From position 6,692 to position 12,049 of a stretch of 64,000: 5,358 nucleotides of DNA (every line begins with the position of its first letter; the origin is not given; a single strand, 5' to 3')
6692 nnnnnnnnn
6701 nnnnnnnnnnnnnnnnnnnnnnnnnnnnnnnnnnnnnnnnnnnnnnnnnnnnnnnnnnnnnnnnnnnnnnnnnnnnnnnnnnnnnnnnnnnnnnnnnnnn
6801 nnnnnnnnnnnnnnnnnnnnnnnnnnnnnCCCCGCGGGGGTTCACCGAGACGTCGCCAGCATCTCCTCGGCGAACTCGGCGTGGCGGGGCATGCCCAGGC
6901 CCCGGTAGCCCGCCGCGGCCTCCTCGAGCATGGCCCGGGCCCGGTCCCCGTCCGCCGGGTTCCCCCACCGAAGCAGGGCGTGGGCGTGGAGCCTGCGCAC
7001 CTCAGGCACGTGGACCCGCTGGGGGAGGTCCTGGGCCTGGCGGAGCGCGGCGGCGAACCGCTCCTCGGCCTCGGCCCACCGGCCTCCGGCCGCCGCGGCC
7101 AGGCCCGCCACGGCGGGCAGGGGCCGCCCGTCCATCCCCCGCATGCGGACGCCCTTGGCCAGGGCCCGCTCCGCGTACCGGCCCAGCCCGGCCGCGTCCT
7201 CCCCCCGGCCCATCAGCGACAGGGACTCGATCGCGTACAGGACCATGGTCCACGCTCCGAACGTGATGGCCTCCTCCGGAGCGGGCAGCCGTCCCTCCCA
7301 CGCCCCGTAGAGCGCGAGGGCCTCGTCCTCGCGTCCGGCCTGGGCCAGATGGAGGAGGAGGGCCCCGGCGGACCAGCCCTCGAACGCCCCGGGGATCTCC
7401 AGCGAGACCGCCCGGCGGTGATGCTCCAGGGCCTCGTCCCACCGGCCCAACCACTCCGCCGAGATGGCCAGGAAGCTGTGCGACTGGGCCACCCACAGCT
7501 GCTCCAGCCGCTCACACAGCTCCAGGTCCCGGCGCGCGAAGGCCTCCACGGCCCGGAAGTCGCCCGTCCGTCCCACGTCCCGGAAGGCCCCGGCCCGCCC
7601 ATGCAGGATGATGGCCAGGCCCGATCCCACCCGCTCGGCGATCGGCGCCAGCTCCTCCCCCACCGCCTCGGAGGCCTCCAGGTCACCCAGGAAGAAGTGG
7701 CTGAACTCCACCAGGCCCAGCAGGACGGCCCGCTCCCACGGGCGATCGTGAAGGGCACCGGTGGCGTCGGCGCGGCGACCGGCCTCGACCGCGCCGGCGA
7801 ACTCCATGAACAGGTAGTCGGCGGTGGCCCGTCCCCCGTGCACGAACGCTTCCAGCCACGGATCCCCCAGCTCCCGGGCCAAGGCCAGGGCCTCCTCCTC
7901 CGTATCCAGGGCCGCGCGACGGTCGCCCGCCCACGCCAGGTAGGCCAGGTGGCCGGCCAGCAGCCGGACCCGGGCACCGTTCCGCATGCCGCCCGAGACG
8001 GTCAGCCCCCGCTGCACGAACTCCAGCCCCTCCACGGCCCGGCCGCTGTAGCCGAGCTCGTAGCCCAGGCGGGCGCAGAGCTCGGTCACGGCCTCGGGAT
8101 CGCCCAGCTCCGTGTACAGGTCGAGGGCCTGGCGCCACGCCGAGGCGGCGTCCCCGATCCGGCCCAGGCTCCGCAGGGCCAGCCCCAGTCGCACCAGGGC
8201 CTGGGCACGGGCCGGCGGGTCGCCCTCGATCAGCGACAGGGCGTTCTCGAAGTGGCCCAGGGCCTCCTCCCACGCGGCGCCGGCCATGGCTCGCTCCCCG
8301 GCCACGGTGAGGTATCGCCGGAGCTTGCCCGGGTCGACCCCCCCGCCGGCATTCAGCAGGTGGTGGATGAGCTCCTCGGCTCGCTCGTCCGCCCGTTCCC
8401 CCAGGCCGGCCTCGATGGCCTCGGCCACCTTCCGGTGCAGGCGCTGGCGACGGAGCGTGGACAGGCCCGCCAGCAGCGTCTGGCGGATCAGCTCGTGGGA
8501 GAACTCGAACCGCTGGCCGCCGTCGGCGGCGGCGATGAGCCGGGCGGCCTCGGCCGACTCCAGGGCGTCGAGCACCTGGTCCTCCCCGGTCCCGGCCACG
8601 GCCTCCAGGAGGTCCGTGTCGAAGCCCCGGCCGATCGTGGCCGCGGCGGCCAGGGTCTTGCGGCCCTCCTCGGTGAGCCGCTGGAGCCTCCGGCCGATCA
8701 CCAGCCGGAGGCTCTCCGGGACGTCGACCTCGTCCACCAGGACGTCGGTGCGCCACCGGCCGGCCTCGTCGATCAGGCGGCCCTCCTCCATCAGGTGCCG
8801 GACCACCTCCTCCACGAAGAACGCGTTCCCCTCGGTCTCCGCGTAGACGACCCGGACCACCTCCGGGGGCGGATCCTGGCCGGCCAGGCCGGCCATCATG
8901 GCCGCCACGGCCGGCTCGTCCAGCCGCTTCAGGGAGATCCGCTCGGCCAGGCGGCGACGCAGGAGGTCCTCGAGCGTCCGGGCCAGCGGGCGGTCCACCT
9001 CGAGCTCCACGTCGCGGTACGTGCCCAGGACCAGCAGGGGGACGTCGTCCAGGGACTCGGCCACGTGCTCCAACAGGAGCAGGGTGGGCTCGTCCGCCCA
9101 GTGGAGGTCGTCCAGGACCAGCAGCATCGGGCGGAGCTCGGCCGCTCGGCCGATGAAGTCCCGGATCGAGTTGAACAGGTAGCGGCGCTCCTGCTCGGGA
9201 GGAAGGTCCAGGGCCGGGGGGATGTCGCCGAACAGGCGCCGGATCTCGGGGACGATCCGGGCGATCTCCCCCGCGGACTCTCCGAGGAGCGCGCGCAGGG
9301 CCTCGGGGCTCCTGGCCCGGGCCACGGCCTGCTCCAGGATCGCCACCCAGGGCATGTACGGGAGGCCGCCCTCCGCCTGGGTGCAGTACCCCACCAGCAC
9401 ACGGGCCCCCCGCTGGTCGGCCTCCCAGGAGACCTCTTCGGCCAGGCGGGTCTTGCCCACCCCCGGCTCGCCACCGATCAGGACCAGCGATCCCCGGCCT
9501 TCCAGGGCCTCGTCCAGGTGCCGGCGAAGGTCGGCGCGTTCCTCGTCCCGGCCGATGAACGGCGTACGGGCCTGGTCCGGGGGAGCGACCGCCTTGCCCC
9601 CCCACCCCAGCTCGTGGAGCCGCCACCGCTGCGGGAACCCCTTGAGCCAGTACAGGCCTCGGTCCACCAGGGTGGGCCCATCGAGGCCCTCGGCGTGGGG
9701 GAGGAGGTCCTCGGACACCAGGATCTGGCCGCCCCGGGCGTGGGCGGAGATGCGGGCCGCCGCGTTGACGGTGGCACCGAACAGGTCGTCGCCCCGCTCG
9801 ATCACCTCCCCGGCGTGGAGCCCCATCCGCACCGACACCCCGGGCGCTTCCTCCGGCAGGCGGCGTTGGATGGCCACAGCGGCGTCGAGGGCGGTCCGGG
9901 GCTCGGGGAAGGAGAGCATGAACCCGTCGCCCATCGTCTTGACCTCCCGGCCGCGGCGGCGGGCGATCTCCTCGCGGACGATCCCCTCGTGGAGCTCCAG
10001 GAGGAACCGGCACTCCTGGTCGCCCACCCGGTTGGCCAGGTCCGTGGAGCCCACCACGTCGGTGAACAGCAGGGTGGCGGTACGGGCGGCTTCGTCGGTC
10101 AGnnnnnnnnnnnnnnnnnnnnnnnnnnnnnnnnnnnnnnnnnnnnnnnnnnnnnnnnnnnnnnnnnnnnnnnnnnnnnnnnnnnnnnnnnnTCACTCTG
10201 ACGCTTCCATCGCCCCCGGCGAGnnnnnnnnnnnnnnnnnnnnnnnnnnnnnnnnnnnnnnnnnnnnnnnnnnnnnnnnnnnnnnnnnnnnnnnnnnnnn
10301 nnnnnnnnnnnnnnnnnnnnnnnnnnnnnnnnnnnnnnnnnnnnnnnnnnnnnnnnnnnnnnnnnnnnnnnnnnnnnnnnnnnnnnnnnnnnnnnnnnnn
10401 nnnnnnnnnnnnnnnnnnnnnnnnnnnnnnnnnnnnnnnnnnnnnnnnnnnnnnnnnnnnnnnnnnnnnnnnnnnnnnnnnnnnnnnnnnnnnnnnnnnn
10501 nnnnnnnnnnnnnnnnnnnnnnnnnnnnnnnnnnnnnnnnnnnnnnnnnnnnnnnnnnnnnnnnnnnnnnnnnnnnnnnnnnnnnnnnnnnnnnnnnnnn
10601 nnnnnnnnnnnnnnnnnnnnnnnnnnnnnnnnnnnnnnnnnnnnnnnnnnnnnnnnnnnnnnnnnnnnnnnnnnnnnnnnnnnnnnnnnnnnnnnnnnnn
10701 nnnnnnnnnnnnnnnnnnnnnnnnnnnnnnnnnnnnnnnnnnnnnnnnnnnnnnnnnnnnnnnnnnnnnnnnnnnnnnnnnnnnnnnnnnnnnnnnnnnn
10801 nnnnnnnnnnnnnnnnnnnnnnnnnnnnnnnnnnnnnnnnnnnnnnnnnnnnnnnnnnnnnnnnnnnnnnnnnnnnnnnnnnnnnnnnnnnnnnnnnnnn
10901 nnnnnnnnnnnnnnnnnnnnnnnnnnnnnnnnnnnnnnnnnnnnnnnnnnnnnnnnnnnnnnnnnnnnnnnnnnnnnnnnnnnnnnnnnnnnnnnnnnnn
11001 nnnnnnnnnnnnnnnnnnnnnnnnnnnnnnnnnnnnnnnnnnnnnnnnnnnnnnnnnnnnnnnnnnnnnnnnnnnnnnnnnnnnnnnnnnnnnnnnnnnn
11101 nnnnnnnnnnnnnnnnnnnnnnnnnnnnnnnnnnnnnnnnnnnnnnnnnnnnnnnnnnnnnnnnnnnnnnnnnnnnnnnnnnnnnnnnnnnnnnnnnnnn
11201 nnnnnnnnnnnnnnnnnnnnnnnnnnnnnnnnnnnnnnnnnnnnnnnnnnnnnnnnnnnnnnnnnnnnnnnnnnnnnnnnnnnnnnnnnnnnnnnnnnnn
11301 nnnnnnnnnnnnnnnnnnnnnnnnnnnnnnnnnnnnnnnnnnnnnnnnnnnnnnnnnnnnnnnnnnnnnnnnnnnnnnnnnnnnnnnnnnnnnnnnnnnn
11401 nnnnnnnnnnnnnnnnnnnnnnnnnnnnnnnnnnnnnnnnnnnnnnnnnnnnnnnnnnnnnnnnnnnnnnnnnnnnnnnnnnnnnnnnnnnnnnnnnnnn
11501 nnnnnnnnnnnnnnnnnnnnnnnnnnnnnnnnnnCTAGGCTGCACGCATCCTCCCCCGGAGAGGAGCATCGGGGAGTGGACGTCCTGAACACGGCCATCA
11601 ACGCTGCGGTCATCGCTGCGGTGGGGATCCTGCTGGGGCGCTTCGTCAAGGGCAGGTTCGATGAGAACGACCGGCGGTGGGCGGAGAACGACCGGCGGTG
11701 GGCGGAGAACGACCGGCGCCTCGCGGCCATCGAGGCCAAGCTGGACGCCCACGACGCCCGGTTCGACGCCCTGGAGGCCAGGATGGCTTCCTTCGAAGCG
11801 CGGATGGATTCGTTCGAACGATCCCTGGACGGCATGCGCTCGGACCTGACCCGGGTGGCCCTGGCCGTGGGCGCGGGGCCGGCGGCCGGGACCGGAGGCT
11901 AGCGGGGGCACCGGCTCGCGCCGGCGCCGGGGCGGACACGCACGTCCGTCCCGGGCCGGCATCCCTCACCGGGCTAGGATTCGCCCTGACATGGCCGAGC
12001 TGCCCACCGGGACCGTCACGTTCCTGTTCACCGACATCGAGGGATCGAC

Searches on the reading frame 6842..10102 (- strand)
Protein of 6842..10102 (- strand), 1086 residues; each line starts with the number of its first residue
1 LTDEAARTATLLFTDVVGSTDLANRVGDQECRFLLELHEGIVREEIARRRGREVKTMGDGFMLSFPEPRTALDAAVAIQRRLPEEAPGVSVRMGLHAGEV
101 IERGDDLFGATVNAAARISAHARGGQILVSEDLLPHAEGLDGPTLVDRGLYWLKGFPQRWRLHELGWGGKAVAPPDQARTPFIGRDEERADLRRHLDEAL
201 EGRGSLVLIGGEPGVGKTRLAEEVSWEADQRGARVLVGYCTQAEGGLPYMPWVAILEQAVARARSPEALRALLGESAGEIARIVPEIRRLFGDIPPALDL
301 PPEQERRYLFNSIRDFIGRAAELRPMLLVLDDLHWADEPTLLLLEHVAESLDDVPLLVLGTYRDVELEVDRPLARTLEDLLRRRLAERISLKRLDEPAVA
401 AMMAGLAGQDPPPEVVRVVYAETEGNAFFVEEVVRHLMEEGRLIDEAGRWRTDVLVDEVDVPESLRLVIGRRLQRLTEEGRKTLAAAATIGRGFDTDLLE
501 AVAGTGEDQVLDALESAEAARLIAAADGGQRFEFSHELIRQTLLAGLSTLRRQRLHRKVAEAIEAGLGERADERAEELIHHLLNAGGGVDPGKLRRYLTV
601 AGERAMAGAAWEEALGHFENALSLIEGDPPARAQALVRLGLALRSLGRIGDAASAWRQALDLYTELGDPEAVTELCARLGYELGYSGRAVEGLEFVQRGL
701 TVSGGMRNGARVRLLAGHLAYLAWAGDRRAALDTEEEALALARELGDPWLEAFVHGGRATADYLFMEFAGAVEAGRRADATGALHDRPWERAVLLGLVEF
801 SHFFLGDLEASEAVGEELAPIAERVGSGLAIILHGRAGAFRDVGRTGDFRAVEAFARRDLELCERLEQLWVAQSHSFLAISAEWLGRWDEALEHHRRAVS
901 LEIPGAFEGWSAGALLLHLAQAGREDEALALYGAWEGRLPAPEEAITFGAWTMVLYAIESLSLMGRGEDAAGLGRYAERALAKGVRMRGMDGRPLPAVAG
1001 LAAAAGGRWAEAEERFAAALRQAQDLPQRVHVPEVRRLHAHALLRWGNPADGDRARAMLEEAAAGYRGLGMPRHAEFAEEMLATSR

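Call 7: search_protein_families(library=pfam, proteins=[window:6842-10102:-], max_evalue=0.01)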
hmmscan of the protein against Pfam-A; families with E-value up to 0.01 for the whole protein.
window:6842-10102:- (1086 aa): 7 families
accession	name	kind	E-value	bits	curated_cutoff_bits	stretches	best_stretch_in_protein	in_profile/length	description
PF13191.12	AAA_16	-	2.3e-30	106.8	32.6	1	181-358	1-166/167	AAA ATPase domain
PF13424.12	TPR_12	-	1.9e-15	57.3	30.1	2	611-665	19-77/77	Tetratricopeptide repeat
PF00211.25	Guanylate_cyc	-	7.8e-15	55.4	21.9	1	6-134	6-152/183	Adenylate and Guanylate cyclase catalytic domain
PF00515.34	TPR_1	-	2.1e-08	34.1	27.8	0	633-662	1-30/34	Tetratricopeptide repeat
PF13401.12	AAA_22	-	3.9e-07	30.9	27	1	204-362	5-124/130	AAA domain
PF07719.23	TPR_2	-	5.2e-07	29.7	27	1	633-663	1-31/34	Tetratricopeptide repeat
PF13176.12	TPR_7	-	2.1e-05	24.7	27.9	0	876-900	3-27/36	Tetratricopeptide repeat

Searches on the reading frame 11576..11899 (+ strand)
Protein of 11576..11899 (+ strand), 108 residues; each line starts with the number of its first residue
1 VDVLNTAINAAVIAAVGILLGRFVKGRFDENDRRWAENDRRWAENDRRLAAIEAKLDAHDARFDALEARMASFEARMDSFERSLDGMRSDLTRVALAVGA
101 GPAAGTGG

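Call 34: search_protein_families(library=pfam, proteims=[], proteins=[window:11576-11899:+], max_evalue=0.001)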
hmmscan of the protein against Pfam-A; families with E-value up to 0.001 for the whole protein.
window:11576-11899:+ (108 aa): 1 family
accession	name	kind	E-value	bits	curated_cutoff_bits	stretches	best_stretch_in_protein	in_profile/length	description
PF23991.1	DUF7310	-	1.4e-06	29.1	40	1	32-94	9-70/83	Coiled-coil region of unknown function (DUF7310)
